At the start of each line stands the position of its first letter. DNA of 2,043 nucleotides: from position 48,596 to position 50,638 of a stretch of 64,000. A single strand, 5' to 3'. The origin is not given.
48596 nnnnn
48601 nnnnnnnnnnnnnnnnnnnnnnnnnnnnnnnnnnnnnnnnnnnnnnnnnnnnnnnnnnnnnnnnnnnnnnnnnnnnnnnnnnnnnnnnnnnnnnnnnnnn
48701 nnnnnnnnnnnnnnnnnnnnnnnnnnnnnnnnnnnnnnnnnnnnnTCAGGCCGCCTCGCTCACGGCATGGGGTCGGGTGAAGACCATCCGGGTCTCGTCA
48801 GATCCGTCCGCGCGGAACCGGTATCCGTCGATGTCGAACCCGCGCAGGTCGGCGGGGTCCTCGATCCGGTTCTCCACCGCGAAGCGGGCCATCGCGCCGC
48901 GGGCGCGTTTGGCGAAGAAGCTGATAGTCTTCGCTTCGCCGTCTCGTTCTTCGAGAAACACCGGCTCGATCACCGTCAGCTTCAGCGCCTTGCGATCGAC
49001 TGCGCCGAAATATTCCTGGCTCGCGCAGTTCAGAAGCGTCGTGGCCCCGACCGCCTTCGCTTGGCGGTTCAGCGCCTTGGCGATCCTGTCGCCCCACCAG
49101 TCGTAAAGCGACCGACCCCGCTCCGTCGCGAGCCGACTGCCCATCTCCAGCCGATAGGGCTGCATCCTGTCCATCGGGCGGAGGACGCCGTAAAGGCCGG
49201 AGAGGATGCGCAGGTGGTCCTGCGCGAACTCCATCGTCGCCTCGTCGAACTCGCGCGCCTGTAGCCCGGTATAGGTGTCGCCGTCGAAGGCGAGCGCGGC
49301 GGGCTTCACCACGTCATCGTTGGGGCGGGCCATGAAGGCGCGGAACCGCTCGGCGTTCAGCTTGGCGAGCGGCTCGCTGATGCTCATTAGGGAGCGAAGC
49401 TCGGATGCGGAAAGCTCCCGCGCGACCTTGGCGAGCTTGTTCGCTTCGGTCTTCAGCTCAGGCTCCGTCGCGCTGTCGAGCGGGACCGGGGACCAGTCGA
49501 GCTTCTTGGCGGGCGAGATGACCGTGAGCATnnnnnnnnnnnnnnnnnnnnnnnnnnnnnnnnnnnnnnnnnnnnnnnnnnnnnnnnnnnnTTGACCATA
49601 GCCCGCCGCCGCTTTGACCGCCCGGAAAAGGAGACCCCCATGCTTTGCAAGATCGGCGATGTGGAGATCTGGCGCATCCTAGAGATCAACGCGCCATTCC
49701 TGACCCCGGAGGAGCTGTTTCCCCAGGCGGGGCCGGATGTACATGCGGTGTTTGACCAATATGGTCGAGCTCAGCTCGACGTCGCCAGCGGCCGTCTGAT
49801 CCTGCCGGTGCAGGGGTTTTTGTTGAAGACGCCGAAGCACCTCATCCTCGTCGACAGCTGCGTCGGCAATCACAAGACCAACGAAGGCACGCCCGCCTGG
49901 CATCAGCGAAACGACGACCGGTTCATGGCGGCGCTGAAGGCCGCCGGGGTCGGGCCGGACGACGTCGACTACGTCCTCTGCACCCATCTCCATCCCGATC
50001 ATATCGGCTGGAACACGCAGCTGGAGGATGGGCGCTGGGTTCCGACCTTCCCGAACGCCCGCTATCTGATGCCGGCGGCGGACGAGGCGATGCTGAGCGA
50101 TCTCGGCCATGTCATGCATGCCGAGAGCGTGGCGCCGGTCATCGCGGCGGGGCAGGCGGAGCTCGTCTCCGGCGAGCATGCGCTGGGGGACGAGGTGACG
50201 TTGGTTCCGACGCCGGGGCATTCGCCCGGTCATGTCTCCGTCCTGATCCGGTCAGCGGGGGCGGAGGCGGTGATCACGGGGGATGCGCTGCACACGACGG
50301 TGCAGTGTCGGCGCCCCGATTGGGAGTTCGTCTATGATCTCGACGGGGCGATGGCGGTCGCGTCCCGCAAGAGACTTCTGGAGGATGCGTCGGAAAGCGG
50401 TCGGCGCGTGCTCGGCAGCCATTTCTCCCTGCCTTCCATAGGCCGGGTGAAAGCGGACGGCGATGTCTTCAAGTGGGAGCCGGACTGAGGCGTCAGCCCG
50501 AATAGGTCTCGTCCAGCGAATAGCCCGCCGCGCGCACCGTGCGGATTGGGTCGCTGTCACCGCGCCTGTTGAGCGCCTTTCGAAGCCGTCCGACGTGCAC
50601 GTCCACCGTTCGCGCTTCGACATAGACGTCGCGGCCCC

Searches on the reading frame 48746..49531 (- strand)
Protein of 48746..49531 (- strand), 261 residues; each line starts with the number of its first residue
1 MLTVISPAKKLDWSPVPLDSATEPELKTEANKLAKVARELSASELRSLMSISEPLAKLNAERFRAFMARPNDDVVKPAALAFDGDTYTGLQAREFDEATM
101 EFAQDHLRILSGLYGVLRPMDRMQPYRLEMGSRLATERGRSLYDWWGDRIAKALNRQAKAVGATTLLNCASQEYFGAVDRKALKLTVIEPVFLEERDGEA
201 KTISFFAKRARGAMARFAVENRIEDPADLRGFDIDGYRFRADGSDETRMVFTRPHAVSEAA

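Call 6: search_protein_families(library=pfam, proteins=[window:48746-49531:-])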
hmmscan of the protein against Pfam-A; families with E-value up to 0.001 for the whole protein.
window:48746-49531:- (261 aa): 2 families
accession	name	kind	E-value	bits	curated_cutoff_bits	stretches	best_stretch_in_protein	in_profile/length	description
PF03883.20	H2O2_YaaD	-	1.7e-85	286.8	29.6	1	1-241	1-234/236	Peroxide stress protein YaaA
PF21818.3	DUF6884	-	4.8e-07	30.4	30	1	100-179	33-107/135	Family of unknown function (DUF6884)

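Call 32: find_encoding_contigs(protein=window:48746-49531:-, flank=3000, max_places=6)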
Protein window:48746-49531:- (261 aa): 1 contig read that carries it; 1 place shown.
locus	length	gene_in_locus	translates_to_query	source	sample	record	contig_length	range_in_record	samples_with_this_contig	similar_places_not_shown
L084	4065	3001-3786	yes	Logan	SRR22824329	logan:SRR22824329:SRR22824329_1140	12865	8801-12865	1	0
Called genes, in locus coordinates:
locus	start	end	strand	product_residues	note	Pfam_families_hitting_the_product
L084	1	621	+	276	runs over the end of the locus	PF00005:ABC_tran, PF02463:SMC_N (faint), PF13175:AAA_15 (weak), PF13304:AAA_21 (weak)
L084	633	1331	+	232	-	PF01895:PhoU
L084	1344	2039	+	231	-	PF00072:Response_reg, PF00486:Trans_reg_C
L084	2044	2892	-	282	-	PF00753:Lactamase_B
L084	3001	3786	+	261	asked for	PF03883:H2O2_YaaD, PF21818:DUF6884 (weak)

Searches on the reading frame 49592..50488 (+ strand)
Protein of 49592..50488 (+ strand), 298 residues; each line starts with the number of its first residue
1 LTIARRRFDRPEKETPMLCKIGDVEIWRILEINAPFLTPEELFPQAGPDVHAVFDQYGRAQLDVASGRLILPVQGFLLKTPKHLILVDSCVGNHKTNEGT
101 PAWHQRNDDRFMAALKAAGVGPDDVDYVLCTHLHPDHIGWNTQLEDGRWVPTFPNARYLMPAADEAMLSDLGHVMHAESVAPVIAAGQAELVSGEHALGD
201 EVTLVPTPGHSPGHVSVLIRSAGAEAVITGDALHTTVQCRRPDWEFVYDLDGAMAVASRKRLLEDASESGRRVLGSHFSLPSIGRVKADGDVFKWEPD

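Call 6: search_protein_families(library=pfam, proteins=[window:49592-50488:+])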
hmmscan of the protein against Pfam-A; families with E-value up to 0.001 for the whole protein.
window:49592-50488:+ (298 aa): 2 families
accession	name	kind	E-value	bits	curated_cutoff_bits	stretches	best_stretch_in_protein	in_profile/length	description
PF00753.33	Lactamase_B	-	1.3e-22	81.2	22.7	1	76-243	9-161/196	Metallo-beta-lactamase superfamily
PF12706.13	Lactamase_B_2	-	0.00012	22.2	27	1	116-235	23-146/200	Beta-lactamase superfamily domain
